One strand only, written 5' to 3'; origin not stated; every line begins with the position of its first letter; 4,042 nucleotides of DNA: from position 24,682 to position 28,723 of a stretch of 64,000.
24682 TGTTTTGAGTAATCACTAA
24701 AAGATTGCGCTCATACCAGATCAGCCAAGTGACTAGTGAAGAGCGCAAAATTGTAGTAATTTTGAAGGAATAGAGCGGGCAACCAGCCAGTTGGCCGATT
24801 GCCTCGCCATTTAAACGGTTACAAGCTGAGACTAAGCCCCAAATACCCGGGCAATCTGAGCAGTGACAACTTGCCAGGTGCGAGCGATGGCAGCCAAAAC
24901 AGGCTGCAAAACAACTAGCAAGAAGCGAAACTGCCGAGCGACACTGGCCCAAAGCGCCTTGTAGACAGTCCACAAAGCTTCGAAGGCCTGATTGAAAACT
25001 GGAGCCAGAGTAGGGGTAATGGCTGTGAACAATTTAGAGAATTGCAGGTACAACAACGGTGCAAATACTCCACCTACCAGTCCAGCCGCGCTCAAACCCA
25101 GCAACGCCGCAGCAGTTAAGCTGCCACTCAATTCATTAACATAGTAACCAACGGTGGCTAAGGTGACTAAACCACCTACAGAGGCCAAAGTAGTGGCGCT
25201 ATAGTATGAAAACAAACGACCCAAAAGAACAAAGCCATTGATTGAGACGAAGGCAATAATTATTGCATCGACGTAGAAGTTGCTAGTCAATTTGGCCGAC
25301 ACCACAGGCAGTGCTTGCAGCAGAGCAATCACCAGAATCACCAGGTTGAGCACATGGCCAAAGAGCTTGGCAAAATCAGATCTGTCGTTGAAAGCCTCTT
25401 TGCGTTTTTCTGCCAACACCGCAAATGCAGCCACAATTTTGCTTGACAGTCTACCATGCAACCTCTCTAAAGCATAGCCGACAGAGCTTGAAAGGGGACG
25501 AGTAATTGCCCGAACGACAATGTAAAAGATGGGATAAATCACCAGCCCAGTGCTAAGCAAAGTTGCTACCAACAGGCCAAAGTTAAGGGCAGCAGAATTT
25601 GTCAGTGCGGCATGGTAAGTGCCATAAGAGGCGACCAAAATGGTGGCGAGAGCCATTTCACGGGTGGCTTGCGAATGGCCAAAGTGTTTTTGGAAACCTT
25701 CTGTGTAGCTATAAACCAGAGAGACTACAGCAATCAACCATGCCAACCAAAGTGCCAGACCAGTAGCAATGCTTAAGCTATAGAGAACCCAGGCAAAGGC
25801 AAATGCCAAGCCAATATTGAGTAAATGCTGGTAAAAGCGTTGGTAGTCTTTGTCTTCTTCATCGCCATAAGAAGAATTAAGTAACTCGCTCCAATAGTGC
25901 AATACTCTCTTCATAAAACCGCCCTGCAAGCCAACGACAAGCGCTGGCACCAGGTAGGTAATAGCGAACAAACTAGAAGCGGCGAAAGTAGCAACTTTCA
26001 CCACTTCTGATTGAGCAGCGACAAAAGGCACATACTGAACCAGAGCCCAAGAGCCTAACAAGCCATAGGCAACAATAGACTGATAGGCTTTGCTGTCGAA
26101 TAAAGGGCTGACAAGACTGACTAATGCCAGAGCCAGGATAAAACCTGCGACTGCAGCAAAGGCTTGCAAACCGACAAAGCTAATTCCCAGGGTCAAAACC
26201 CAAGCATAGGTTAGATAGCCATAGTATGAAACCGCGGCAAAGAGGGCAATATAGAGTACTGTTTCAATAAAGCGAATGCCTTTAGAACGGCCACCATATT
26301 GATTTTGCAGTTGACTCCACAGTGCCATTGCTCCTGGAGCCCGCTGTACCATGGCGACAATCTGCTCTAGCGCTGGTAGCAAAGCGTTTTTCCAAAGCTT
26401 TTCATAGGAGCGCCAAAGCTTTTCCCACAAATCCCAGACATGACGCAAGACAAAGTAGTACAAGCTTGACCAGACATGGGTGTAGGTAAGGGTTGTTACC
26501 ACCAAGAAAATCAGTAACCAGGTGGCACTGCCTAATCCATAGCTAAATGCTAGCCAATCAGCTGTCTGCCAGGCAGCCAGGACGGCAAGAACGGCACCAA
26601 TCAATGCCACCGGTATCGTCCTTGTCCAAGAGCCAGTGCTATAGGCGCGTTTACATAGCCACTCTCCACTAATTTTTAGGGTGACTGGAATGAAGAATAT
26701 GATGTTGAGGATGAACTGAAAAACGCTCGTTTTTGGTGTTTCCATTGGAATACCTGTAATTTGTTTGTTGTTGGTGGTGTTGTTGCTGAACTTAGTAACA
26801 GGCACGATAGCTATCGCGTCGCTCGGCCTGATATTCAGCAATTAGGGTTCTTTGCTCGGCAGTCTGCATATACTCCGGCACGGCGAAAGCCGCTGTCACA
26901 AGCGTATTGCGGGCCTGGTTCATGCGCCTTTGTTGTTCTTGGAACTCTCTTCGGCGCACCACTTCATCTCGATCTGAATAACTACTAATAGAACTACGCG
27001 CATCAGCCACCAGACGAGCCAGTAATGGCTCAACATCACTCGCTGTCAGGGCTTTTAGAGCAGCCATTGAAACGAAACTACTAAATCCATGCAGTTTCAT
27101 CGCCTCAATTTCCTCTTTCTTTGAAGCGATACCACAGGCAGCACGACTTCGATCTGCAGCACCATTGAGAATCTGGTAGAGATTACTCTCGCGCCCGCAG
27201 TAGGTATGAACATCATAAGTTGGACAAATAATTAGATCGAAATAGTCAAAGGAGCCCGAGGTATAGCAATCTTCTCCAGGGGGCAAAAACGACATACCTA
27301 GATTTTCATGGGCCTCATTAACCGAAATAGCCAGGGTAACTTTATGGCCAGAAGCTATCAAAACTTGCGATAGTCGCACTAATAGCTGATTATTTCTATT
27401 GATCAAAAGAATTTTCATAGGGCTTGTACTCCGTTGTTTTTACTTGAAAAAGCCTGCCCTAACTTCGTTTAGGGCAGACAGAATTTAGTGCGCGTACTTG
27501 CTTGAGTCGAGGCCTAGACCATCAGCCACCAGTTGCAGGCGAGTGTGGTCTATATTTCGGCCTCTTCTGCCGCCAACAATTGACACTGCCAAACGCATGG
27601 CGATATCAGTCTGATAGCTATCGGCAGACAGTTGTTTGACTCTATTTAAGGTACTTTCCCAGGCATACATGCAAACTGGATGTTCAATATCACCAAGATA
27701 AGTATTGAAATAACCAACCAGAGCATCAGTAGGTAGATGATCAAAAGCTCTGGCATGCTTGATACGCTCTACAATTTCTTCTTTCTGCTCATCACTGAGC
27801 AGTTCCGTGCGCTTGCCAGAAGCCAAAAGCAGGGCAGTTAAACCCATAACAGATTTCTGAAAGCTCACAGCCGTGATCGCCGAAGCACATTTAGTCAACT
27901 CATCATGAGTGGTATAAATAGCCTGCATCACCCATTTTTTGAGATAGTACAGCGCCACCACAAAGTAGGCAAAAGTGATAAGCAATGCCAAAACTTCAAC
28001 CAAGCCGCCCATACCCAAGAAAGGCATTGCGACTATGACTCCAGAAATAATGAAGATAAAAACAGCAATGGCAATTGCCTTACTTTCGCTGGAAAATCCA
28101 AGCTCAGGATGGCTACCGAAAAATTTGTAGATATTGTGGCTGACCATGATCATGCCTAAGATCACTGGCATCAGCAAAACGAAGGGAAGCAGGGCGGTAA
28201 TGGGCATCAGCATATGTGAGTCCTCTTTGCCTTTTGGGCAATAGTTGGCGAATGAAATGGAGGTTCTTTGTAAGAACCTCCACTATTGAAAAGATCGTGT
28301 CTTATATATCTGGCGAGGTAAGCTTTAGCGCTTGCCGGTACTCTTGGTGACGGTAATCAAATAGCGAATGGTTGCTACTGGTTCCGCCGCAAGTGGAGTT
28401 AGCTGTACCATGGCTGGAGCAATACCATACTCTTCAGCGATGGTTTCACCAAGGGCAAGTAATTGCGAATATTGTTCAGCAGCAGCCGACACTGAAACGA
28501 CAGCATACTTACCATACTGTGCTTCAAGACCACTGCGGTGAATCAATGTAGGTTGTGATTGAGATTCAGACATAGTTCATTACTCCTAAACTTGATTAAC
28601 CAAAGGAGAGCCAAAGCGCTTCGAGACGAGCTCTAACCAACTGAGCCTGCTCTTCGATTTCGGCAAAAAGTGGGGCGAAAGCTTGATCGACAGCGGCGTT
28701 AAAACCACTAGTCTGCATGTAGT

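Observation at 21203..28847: Nine-gene co-directional cassette of orphan proteins ending in a radical-SAM/PLP pair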

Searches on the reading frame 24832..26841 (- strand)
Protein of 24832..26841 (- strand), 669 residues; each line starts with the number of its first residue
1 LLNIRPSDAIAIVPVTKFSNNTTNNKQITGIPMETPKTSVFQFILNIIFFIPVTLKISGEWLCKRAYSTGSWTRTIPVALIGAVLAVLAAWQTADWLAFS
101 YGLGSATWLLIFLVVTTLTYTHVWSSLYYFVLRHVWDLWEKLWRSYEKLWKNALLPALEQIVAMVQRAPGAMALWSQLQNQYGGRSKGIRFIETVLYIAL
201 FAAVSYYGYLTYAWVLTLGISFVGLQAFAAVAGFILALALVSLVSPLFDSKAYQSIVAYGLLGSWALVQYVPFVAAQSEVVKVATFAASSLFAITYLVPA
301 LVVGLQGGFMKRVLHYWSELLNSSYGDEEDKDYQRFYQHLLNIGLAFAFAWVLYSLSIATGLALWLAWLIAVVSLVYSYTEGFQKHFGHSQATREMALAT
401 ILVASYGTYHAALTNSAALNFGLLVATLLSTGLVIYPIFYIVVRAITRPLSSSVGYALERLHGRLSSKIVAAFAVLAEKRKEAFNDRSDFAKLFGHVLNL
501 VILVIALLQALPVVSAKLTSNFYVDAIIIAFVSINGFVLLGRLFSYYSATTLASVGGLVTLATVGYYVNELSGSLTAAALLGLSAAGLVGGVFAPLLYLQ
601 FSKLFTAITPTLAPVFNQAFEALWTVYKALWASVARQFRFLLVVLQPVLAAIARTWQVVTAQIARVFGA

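Call 5: search_protein_families(library=pfam, proteins=[window:24832-26841:-], max_evalue=0.1)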
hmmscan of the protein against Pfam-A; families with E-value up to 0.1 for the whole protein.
window:24832-26841:- (669 aa): 0 families

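Call 6: search_protein_families(library=padloc, proteins=[window:24832-26841:-], max_evalue=0.1)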
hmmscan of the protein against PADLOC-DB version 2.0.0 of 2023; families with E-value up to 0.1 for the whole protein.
window:24832-26841:- (669 aa): 0 families

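Call 7: search_protein_families(library=ncbifam, proteins=[window:24832-26841:-], max_evalue=0.1)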
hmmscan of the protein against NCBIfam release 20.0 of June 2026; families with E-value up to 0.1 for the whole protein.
window:24832-26841:- (669 aa): 0 families

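Call 59: search_protein_representatives(protein=window:24832-26745:-)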
Query: 637 residues. Proteins with E-value up to 0.001 (for the whole library): 49; up to 1e-10: 31; up to 1e-30: 13. The best 49 are listed.
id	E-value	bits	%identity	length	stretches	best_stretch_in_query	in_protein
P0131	1.2e-210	718.1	53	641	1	1-636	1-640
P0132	1.2e-122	427.4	39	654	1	1-636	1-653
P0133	6.2e-116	405.3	62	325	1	313-637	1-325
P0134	1.8e-104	367.4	36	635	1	11-636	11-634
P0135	2.7e-94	333.8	35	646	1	9-621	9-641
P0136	7.9e-87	309.1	33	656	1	3-636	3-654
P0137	4.1e-64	234.1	30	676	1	26-636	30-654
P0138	1.6e-57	212.3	27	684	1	7-626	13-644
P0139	7.8e-56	206.8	29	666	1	11-636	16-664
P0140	4.5e-55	204.3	29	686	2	27-609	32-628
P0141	3.6e-50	188.0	29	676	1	3-635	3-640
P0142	8.3e-43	163.7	29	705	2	169-631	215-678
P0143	3.0e-32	128.9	24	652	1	4-615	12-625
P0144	4.7e-27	111.7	31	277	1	371-636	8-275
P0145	5.6e-22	94.9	26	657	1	9-609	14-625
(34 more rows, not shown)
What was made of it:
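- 24832..26745 (-): g5: 637-aa polytopic membrane protein (3.1% Trp), member of a small uncharacterised family. Exhaustive HMMER search found 49 representative clusters, full length, down to about 21% identity (call 59).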

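Call 65: find_encoding_contigs(protein=P0134, flank=10000, max_places=3)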
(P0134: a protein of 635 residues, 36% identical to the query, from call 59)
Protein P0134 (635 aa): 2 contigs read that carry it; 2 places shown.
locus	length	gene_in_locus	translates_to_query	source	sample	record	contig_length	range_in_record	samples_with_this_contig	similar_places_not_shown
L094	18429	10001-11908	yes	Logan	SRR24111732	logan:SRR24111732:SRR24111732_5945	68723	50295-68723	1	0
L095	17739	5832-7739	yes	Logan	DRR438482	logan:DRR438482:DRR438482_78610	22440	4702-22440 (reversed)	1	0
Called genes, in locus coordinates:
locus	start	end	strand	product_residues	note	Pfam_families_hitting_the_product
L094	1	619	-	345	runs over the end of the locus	-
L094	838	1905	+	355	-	PF13365:Trypsin_2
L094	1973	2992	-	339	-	PF00702:Hydrolase (weak)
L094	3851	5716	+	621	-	-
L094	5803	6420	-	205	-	PF03462:PCRF, PF00472:RF-1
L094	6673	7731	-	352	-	PF10459:Peptidase_S46 (faint), PF00089:Trypsin, PF05579:Peptidase_S32 (faint), PF13365:Trypsin_2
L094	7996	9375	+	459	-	PF13191:AAA_16 (faint), PF00004:AAA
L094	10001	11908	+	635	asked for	-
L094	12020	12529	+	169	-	PF02622:DUF179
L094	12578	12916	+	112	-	-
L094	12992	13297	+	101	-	-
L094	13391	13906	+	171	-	PF00575:S1 (faint)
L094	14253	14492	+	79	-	-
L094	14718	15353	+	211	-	-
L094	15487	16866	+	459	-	PF22014:DUF6932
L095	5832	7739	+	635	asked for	-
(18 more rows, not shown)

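Call 66: find_encoding_contigs(protein=P0132, flank=10000, max_places=2)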
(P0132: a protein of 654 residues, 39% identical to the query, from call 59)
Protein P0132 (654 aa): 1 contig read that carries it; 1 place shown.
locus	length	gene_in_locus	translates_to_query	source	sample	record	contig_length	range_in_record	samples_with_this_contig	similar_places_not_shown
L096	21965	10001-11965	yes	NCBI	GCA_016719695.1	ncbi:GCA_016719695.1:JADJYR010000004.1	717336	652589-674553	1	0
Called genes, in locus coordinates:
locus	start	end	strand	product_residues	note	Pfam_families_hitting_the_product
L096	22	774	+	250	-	PF00293:NUDIX (weak)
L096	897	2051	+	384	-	PF01156:IU_nuc_hydro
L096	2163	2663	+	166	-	-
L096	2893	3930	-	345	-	-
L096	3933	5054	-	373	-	-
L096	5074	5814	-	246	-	-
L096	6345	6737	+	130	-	-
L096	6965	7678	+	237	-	-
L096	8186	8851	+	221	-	-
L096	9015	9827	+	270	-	-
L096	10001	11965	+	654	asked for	-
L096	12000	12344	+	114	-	-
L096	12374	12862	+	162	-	-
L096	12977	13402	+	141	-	-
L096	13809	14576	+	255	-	-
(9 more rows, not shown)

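Call 67: find_encoding_contigs(protein=P0131, flank=10000, max_places=2)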
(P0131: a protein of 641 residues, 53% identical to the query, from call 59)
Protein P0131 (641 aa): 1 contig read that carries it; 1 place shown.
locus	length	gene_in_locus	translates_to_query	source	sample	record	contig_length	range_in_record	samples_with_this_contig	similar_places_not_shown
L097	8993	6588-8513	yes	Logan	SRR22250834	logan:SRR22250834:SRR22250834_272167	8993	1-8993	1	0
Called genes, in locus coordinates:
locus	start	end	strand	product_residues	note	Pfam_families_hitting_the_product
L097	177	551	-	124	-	-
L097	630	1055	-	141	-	-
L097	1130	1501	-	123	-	-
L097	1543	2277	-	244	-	-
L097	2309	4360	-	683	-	-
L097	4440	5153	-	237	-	-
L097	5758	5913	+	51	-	-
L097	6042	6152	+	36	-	-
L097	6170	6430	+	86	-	-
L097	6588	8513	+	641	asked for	-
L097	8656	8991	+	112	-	?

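Call 85: search_protein_families(library=phrogs, proteins=[window:24832-26745:-], max_evalue=0.01)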
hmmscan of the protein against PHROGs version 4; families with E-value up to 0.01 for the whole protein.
window:24832-26745:- (637 aa): 0 families

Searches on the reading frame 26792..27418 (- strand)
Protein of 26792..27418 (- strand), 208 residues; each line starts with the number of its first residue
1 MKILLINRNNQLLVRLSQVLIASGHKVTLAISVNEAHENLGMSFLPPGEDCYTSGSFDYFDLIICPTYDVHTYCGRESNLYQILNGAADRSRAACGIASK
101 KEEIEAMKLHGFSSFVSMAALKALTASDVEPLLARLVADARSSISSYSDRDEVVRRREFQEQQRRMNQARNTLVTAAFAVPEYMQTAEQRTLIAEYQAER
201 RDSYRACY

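Call 5: search_protein_families(library=pfam, proteins=[window:26792-27418:-], max_evalue=0.1)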
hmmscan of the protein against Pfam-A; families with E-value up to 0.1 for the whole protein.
window:26792-27418:- (208 aa): 1 family
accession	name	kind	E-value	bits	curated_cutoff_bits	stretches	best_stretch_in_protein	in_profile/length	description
PF08287.16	DASH_Spc19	-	0.076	13.4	26.3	0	119-177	51-108/155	Spc19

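Call 6: search_protein_families(library=padloc, proteins=[window:26792-27418:-], max_evalue=0.1)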
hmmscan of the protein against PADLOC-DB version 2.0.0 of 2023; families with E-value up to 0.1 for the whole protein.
window:26792-27418:- (208 aa): 0 families

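Call 7: search_protein_families(library=ncbifam, proteins=[window:26792-27418:-], max_evalue=0.1)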
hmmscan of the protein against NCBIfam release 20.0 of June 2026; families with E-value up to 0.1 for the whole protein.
window:26792-27418:- (208 aa): 0 families

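Call 85: search_protein_families(library=phrogs, proteins=[window:26792-27418:-], max_evalue=0.01)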
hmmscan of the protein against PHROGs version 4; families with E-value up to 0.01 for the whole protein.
window:26792-27418:- (208 aa): 0 families

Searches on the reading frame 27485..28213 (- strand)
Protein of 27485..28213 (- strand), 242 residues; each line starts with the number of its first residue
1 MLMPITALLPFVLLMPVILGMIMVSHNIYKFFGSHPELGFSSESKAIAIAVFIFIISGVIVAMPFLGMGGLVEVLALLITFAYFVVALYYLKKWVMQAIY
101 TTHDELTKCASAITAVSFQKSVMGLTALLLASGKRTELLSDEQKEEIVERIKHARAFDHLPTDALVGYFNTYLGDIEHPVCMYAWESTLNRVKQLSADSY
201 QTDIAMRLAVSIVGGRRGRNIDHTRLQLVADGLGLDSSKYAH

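Call 5: search_protein_families(library=pfam, proteins=[window:27485-28213:-], max_evalue=0.1)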
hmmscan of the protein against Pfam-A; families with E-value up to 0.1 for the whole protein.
window:27485-28213:- (242 aa): 1 family
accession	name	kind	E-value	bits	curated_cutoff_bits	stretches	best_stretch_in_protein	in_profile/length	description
PF00487.30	FA_desaturase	-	0.096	12.9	29.7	0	14-88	100-179/253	Fatty acid desaturase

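Call 6: search_protein_families(library=padloc, proteins=[window:27485-28213:-], max_evalue=0.1)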
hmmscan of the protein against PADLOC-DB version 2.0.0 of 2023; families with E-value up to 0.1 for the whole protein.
window:27485-28213:- (242 aa): 0 families

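Call 7: search_protein_families(library=ncbifam, proteins=[window:27485-28213:-], max_evalue=0.1)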
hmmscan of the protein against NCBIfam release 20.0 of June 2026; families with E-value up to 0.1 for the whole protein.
window:27485-28213:- (242 aa): 0 families

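Call 76: predict_structure(protein=window:27485-28213:-)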
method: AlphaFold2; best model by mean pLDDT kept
length: 242 residues; sequences in the alignment: 1
mean_pLDDT: 54.8   pTM: 0.33
mean pLDDT of the five models: 54.8, 52.2, 49.2, 49.2, 47.9
residues with pLDDT >= 90: 0; 70-90: 6; 50-70: 171; < 50: 65
segments of 3 or more residues with pLDDT < 50: 35-40, 93-131, 133-139, 216-218, 240-242
pLDDT, mean of each block of 10 residues (from residue 1): 62 67 61 50 54 60 61 67 62 46 40 38 47 48 57 58 54 52 63 56 53 50 58 58 43
secondary structure, 60 per line:
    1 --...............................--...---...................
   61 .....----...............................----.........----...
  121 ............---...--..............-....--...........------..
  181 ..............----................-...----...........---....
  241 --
elements in order: H3-33 H42-65 H70-100 H105-113 H118-132 H141-154 H156-159 H162-172 H179-194 H199-214 H223-233 H237-240
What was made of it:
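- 27485..28213 (-): g3: 242-aa orphan with about 3 N-terminal TM helices and a helical C-terminal domain. AF2 model all-helical but pLDDT 54.8 (call 76).
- On TerB domain (g3): The AF2 single-sequence model is all-helical, but pLDDT 54.8 is too low for a fold search (call 76).
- Checked: 'TerB-like' for g3: no Pfam hit at E<=0.1, and the single-sequence AF2 model has pLDDT 54.8 (calls 5, 76).
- Tried and rejected: The single-sequence AF2 model was too poor for a fold search (call 76).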

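Call 85: search_protein_families(library=phrogs, proteins=[window:27485-28213:-], max_evalue=0.01)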
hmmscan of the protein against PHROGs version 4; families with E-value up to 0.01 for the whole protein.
window:27485-28213:- (242 aa): 0 families

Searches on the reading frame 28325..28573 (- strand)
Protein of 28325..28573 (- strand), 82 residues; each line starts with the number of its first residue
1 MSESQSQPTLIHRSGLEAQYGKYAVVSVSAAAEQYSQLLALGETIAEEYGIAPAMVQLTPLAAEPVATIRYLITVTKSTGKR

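Call 5: search_protein_families(library=pfam, proteins=[window:28325-28573:-], max_evalue=0.1)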
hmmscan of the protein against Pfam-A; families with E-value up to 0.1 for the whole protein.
window:28325-28573:- (82 aa): 0 families

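Call 6: search_protein_families(library=padloc, proteins=[window:28325-28573:-], max_evalue=0.1)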
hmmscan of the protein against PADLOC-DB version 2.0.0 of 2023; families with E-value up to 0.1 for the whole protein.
window:28325-28573:- (82 aa): 0 families

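Call 7: search_protein_families(library=ncbifam, proteins=[window:28325-28573:-], max_evalue=0.1)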
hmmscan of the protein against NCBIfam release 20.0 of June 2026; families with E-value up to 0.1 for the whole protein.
window:28325-28573:- (82 aa): 1 family
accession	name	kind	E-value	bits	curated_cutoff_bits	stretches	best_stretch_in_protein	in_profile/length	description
TIGR04024.1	F420_NP1902A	hypoth_equivalog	0.019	13.7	345.4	1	18-78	36-95/330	TIGR04024 family LLM class F420-dependent oxidoreductase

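Call 85: search_protein_families(library=phrogs, proteins=[window:28325-28573:-], max_evalue=0.01)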
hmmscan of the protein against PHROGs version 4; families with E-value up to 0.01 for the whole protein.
window:28325-28573:- (82 aa): 0 families
